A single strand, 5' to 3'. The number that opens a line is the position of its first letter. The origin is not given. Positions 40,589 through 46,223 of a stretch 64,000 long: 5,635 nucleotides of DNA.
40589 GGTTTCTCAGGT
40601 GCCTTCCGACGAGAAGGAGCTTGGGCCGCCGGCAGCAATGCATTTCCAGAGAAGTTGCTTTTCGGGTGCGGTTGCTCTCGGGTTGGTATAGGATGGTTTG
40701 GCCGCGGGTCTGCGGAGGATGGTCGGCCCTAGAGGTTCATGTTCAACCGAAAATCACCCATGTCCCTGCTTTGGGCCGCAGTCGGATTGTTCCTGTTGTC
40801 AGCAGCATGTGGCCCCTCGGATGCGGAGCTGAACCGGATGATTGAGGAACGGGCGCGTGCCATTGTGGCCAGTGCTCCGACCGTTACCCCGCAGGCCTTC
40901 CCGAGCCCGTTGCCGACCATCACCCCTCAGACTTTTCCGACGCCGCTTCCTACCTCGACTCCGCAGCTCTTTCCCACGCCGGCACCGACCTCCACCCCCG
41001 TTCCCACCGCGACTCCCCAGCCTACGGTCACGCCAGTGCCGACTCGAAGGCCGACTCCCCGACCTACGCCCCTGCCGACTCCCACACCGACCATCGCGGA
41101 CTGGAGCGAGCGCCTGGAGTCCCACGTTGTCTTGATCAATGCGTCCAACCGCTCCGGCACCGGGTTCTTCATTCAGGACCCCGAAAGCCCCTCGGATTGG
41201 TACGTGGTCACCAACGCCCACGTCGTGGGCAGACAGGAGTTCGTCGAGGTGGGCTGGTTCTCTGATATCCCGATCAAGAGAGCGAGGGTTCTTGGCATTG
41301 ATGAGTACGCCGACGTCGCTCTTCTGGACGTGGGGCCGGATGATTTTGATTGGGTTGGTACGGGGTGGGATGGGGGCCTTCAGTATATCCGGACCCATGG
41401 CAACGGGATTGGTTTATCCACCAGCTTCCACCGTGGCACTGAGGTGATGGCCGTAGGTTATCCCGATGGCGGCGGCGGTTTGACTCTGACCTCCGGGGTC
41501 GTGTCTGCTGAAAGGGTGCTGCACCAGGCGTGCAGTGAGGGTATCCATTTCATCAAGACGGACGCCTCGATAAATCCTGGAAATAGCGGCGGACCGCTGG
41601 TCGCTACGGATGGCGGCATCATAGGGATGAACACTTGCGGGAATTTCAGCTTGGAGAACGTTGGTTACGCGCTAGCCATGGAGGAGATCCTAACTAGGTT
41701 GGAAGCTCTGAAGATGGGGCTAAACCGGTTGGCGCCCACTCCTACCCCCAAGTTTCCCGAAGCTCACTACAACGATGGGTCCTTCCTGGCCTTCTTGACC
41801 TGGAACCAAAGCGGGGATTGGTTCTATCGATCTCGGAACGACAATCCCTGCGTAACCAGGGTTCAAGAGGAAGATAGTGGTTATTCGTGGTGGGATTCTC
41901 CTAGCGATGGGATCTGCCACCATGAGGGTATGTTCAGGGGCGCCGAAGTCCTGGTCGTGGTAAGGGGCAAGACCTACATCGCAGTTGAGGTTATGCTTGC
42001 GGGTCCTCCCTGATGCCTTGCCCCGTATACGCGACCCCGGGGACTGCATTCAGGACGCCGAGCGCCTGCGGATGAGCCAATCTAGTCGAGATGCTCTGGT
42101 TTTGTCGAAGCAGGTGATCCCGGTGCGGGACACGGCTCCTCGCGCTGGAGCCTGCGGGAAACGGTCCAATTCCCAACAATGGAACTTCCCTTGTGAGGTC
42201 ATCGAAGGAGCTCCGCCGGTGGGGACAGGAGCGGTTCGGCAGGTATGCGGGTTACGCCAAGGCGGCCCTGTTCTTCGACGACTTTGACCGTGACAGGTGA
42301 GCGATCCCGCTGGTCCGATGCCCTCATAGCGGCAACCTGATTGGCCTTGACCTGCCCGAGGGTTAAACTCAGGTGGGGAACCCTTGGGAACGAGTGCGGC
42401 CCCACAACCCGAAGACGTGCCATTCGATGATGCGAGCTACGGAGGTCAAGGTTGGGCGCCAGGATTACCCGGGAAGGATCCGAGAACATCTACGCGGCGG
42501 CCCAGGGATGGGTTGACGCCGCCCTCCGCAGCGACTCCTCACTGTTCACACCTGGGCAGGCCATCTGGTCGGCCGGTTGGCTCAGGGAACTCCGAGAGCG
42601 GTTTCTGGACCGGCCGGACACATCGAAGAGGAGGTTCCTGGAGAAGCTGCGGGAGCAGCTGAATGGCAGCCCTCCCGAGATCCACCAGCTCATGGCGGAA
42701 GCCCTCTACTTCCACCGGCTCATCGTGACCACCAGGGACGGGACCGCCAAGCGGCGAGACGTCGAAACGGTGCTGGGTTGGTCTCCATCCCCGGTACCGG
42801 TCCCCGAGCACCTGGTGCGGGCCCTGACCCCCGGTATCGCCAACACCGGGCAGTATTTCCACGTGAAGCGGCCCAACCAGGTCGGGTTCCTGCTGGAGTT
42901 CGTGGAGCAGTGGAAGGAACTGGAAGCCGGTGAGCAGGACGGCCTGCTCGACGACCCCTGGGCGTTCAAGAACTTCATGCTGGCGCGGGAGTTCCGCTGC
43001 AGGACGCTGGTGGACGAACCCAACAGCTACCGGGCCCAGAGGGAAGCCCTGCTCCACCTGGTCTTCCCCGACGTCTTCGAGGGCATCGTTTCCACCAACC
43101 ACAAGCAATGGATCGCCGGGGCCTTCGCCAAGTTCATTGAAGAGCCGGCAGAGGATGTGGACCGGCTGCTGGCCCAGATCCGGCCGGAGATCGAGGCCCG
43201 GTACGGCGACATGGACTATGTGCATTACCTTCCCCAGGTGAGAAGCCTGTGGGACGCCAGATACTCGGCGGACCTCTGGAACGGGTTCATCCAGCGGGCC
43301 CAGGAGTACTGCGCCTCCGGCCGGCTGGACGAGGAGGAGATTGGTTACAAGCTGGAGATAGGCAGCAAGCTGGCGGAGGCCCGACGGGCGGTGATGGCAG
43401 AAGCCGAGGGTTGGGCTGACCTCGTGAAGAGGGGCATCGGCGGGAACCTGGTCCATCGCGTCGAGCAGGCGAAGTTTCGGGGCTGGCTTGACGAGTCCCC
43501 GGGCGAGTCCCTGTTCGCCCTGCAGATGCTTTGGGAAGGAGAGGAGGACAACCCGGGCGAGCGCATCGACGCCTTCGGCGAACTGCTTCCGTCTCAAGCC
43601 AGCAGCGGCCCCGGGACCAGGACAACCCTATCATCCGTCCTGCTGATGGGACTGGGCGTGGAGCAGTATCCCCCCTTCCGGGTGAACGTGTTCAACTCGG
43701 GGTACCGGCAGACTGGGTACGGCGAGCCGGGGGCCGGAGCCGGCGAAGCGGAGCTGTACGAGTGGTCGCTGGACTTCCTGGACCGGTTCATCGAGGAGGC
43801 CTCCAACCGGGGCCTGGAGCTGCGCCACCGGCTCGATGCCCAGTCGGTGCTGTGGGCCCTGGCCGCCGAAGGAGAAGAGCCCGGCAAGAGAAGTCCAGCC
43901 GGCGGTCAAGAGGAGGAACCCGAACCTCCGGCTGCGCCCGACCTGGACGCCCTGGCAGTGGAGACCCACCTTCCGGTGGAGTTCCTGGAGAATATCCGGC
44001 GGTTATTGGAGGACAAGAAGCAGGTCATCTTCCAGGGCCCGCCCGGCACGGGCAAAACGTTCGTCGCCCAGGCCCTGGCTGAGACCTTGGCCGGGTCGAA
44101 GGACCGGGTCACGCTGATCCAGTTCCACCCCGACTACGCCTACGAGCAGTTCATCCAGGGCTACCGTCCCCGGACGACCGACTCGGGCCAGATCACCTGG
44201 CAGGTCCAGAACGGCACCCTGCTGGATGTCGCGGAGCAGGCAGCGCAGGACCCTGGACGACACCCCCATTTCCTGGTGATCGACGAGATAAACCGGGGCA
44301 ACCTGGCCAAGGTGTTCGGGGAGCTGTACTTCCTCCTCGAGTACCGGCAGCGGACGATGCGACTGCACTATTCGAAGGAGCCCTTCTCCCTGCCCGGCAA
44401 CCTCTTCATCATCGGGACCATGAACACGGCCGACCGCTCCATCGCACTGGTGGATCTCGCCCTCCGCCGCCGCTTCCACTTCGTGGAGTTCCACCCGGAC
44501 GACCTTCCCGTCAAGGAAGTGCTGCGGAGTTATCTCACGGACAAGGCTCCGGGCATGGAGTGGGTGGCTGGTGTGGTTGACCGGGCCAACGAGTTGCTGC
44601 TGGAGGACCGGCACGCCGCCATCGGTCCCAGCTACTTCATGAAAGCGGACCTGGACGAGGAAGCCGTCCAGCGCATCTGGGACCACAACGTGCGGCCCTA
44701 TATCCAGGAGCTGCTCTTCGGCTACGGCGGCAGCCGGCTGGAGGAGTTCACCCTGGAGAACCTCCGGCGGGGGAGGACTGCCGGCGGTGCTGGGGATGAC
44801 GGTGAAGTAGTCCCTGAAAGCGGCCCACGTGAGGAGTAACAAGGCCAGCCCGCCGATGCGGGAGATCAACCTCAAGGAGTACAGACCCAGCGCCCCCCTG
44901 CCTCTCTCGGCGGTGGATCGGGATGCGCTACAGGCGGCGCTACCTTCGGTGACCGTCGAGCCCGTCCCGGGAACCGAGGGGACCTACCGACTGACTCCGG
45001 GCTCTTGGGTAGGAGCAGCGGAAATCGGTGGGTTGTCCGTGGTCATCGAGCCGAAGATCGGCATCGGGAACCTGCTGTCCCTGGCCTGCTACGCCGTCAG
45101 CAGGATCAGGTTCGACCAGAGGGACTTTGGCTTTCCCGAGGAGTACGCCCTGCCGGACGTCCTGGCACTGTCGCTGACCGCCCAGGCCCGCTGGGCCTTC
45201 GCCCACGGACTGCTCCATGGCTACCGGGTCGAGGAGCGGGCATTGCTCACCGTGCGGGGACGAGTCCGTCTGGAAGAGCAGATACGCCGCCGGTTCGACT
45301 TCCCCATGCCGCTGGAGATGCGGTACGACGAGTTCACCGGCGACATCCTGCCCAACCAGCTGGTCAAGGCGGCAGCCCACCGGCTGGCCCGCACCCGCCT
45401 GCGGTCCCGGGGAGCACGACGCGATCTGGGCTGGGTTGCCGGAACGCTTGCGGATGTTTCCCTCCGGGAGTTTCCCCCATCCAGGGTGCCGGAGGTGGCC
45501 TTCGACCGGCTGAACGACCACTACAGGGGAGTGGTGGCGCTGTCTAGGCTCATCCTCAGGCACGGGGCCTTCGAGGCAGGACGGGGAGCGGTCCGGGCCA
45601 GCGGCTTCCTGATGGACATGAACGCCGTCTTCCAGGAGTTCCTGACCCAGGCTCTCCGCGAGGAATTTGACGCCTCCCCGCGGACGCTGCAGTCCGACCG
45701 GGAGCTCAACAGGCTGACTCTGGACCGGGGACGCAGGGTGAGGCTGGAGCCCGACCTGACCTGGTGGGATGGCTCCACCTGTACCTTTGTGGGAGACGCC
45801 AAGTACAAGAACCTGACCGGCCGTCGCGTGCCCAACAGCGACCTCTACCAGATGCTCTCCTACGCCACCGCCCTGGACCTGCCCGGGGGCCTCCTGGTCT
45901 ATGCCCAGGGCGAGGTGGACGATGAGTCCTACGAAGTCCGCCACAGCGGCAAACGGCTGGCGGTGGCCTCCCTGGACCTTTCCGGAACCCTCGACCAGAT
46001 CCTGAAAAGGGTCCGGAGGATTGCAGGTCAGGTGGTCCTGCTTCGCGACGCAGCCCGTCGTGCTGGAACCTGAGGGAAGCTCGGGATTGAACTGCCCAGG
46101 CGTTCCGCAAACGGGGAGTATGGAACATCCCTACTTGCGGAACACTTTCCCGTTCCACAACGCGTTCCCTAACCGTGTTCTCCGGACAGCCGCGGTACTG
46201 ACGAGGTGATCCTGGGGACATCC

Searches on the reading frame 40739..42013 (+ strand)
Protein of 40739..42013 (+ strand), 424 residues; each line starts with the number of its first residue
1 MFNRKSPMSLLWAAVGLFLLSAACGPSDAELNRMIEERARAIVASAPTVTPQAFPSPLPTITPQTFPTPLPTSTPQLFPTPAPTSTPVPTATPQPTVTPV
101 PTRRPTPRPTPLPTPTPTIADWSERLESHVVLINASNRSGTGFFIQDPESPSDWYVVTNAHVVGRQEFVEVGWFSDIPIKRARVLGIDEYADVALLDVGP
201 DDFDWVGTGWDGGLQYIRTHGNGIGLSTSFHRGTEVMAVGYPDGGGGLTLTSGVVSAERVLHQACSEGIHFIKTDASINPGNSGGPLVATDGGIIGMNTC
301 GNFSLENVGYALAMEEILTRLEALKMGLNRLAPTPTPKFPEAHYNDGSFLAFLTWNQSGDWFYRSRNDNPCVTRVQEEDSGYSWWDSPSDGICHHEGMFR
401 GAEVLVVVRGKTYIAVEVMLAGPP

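Call 11: search_protein_families(library=pfam, proteins=[window:40739-42013:+], max_evalue=0.001)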
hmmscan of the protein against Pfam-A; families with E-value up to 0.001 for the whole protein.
window:40739-42013:+ (424 aa): 2 families
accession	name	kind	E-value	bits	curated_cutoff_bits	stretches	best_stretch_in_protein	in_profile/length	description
PF13365.12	Trypsin_2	-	8.8e-22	78.8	27.6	1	140-297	1-144/144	Trypsin-like peptidase domain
PF00089.32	Trypsin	-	2.5e-08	34.4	20.6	1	153-301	34-198/220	Trypsin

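Call 13: search_protein_families(library=padloc, proteins=[window:40739-42013:+], max_evalue=0.001)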
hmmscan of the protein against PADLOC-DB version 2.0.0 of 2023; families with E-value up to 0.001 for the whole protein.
window:40739-42013:+ (424 aa): 3 families
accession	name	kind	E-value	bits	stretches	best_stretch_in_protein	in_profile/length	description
PDLC02959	RT-Protease_XI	-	1.3e-12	45.4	1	122-307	332-494/510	single gene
PDLC02960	RT-Protease_XI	-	3.6e-12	44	1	118-315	326-498/506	single gene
PDLC05022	PDC-S45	-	0.00012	19.1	0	123-166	17-67/293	-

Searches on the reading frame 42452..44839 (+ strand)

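Call 11: search_protein_families(library=pfam, proteins=[window:42452-44839:+], max_evalue=0.001)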
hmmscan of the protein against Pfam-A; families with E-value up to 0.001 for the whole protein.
window:42452-44839:+ (795 aa): 7 families
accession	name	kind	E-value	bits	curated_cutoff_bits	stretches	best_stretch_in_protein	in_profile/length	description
PF07728.20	AAA_5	-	1e-20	74.6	22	1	525-675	2-139/139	AAA domain (dynein-related subfamily)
PF00004.35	AAA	-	1.5e-07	32.4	21.2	1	525-677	1-125/131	ATPase family associated with various cellular activities (AAA)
PF13401.12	AAA_22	-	3.2e-06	27.9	27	1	525-630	8-109/130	AAA domain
PF20720.3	nSTAND3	-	4e-05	23.8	27.2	1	511-553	6-48/155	Novel STAND NTPase 3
PF07726.17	AAA_3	-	7.6e-05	23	27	1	525-662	2-115/131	ATPase family associated with various cellular activities (AAA)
PF12775.13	AAA_7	-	0.00012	22.1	25.8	1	499-560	10-71/181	P-loop containing dynein motor region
PF13238.12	AAA_18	-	0.0006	20.7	29.4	0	525-617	1-84/128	AAA domain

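Call 13: search_protein_families(library=padloc, proteins=[window:42452-44839:+], max_evalue=0.001)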
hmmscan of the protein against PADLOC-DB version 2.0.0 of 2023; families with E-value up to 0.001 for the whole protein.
window:42452-44839:+ (795 aa): 6 families
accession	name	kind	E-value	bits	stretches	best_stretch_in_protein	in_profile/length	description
PDLC03547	REase_II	-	4.5e-16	56.5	1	524-676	266-439/585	Type II restriction enzyme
PDLC03448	REase_II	-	6.2e-13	45.8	2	594-678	615-719/857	Type II restriction enzyme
PDLC04140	mad8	-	7.4e-07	27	1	523-615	28-86/314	mads_8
PDLC04232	IetA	-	4.2e-05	21.1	1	519-547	113-141/330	-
PDLC03920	MkoA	-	0.00052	16.4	1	513-544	622-653/1112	-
PDLC01439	typeIV_DinG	-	0.0006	16.6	0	510-546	22-58/575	CAS-IV-A; associated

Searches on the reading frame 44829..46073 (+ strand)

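Call 11: search_protein_families(library=pfam, proteins=[window:44829-46073:+], max_evalue=0.001)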
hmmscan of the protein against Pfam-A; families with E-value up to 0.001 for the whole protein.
window:44829-46073:+ (414 aa): 1 family
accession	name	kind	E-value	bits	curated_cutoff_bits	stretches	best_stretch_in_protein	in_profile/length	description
PF10117.15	McrBC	-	1.3e-49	169.3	23.9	1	57-359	3-318/318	McrBC 5-methylcytosine restriction system component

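Call 13: search_protein_families(library=padloc, proteins=[window:44829-46073:+], max_evalue=0.001)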
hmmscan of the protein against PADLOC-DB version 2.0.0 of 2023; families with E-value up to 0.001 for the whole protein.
window:44829-46073:+ (414 aa): 0 families
